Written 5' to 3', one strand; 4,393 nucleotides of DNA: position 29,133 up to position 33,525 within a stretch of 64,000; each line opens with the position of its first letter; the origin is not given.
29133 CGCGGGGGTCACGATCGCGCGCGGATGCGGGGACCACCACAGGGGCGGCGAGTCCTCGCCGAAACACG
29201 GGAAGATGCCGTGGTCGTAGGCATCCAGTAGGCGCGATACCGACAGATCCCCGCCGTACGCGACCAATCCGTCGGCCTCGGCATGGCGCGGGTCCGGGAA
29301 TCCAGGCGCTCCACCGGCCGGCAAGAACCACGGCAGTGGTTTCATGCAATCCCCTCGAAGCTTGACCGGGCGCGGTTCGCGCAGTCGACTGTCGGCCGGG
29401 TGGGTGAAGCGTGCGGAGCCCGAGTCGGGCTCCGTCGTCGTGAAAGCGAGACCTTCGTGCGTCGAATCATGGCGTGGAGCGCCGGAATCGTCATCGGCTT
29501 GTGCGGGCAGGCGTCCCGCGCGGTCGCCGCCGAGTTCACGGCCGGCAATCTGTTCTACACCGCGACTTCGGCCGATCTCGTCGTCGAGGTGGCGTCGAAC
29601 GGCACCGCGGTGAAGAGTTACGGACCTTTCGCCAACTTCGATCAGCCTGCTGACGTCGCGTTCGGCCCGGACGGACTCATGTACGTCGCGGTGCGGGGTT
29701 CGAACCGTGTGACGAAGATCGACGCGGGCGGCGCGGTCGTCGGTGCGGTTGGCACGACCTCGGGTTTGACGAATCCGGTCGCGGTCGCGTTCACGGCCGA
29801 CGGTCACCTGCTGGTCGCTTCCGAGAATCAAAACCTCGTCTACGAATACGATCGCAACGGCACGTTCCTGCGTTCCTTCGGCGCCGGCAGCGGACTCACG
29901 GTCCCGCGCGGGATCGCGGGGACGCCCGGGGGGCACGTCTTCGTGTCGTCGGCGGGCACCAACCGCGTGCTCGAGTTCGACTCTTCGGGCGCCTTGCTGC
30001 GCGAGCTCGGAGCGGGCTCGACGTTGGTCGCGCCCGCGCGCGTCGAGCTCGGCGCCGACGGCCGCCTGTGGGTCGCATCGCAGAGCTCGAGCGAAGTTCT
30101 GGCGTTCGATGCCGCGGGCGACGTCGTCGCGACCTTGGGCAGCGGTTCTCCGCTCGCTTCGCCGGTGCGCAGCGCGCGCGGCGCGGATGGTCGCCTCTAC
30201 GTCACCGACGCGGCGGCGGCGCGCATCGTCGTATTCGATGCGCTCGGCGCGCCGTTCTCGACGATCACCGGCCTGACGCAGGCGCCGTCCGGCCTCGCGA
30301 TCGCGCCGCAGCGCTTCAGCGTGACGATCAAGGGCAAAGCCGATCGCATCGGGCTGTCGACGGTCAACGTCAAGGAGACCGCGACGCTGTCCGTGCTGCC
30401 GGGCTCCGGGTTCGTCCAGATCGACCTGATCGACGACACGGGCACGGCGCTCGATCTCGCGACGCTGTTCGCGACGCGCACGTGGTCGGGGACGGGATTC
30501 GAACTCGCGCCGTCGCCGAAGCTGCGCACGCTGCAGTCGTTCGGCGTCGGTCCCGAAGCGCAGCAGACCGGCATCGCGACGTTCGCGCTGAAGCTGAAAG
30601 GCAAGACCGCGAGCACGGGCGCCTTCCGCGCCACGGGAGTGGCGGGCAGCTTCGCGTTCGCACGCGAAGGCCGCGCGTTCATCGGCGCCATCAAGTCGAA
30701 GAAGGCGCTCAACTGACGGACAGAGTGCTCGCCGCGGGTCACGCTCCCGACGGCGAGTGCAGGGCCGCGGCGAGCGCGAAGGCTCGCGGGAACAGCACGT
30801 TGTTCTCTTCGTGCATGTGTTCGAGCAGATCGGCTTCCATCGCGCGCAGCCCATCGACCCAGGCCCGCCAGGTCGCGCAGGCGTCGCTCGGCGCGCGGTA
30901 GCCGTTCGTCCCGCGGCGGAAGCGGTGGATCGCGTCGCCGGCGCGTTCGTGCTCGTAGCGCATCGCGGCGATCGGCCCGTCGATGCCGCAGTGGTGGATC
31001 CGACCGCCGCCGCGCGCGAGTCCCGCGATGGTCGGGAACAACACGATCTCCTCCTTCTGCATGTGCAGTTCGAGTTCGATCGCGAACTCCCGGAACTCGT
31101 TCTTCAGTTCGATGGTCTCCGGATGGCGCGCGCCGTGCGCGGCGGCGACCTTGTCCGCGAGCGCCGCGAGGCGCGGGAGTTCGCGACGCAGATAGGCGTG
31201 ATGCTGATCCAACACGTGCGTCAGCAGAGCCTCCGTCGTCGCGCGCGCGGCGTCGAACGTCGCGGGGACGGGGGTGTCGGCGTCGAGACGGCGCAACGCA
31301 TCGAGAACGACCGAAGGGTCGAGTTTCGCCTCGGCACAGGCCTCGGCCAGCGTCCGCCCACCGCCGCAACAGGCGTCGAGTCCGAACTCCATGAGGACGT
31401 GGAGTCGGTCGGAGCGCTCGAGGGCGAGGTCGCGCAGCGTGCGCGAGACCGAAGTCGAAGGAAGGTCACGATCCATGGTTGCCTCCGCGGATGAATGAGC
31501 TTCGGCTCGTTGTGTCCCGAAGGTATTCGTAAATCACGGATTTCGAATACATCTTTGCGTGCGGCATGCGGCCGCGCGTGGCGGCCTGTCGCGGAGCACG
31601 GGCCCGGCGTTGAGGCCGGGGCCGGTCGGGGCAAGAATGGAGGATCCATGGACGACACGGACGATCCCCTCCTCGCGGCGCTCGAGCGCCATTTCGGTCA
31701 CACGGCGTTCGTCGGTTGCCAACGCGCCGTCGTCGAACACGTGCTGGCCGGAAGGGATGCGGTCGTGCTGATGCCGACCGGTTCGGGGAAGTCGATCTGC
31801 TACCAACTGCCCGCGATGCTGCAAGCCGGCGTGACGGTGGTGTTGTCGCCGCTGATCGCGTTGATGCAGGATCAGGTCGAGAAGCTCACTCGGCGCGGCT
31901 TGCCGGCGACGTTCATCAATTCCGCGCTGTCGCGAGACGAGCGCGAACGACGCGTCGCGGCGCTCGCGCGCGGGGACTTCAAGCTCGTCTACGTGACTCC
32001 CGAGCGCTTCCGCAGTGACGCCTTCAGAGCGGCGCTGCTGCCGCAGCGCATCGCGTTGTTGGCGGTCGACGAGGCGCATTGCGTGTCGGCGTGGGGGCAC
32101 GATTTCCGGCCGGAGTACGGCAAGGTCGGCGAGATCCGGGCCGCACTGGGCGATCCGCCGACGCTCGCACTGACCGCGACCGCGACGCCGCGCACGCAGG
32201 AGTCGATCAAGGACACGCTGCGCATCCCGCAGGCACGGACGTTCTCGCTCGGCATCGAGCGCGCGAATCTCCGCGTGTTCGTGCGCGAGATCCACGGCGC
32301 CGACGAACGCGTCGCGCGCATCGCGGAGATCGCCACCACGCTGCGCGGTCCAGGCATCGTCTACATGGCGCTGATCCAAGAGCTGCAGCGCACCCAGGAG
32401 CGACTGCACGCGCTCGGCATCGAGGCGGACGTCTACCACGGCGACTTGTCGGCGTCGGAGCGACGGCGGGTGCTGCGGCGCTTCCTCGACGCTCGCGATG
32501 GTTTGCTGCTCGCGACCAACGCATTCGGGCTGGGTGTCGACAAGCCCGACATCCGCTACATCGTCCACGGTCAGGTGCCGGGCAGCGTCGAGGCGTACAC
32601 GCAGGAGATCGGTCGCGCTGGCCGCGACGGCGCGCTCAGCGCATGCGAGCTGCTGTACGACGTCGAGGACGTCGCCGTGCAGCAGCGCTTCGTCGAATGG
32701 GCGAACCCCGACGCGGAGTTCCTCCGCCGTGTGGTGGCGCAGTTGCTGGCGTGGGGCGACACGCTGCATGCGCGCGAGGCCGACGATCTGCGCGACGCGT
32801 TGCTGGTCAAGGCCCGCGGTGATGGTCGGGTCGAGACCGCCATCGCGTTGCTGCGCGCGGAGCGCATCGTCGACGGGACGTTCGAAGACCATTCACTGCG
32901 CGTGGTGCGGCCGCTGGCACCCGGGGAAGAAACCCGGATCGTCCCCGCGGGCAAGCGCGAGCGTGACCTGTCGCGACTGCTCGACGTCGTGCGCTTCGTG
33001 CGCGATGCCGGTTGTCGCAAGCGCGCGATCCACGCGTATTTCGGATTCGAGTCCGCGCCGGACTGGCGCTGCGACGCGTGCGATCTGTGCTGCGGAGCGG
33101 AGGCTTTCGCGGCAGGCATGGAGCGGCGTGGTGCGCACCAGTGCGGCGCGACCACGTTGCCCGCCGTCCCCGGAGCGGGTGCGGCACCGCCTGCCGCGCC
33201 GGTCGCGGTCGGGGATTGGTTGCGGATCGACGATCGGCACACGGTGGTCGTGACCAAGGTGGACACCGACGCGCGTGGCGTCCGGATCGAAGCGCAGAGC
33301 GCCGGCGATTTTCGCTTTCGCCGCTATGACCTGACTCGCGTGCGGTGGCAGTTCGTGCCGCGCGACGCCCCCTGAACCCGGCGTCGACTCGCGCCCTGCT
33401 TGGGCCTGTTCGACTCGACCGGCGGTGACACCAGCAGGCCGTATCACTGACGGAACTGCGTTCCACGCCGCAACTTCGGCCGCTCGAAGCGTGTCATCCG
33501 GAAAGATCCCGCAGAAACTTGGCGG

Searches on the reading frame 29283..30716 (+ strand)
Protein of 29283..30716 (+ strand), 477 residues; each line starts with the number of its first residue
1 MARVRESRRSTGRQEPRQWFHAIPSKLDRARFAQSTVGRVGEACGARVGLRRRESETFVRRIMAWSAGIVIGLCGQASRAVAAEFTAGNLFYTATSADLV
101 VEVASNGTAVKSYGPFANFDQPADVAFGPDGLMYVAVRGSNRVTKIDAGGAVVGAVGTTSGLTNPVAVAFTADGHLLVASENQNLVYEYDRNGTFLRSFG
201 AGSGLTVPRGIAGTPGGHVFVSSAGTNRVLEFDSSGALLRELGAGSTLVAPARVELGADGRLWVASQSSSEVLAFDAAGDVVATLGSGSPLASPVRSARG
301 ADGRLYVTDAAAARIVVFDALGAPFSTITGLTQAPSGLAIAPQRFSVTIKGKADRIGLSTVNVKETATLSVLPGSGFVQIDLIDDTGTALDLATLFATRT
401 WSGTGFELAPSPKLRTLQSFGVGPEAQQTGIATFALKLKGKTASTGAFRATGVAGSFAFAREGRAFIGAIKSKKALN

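Call 50: search_protein_families(library=pfam, proteins=[window:29283-30716:+], max_evalue=0.0001)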
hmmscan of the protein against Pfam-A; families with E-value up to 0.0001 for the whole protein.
window:29283-30716:+ (477 aa): 5 families
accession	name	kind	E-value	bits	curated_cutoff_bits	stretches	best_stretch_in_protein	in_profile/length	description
PF24684.1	Vgb_lyase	-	7.3e-15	55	50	1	84-237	62-212/290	Virginiamycin B lyase family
PF01436.27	NHL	-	9.9e-11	41.6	20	0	119-145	1-27/28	NHL repeat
PF13449.12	Phytase-like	-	8.6e-09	36.1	27.6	0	168-200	73-105/284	Esterase-like activity of phytase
PF08450.18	SGL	-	1e-06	29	26.3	0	121-243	87-221/246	SMP-30/Gluconolactonase/LRE-like region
PF22701.2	Mala_s_1-like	-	3e-05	24.3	27.5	0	120-179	88-146/195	Mal s 1 allergenic protein-like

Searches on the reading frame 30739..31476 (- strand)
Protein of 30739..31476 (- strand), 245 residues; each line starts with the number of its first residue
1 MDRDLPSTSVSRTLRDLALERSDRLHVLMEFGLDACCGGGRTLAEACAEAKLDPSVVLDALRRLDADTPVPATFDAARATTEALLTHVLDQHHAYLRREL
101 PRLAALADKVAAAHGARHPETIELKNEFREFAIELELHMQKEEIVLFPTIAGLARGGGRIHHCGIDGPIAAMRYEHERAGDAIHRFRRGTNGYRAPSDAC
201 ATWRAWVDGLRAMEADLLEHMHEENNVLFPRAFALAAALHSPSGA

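Call 50: search_protein_families(library=pfam, proteins=[window:30739-31476:-], max_evalue=0.0001)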
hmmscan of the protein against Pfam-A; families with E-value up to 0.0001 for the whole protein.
window:30739-31476:- (245 aa): 2 families
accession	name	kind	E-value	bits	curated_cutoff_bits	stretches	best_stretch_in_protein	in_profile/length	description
PF01814.28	Hemerythrin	-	6.2e-24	85.3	25.3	1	85-232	2-127/127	Hemerythrin HHE cation binding domain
PF04405.19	ScdA_N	-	1.4e-12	47.5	32.5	1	12-64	3-55/56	Domain of Unknown function (DUF542)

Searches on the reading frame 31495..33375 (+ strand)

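Call 50: search_protein_families(library=pfam, proteins=[window:31495-33375:+], max_evalue=0.0001)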
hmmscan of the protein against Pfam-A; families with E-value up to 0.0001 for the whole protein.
window:31495-33375:+ (626 aa): 4 families
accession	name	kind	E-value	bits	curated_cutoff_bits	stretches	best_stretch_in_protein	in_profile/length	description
PF00270.35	DEAD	-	7.7e-28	97.7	26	1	75-236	3-165/167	DEAD/DEAH box helicase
PF00271.37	Helicase_C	-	4.9e-21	75.5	23.5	1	284-379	15-110/110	Helicase conserved C-terminal domain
PF16124.10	RecQ_Zn_bind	-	3.7e-07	31.2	25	1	487-533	20-66/66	RecQ zinc-binding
PF04851.21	ResIII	-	1.8e-05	25.2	22.5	1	87-229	24-161/164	Type III restriction enzyme, res subunit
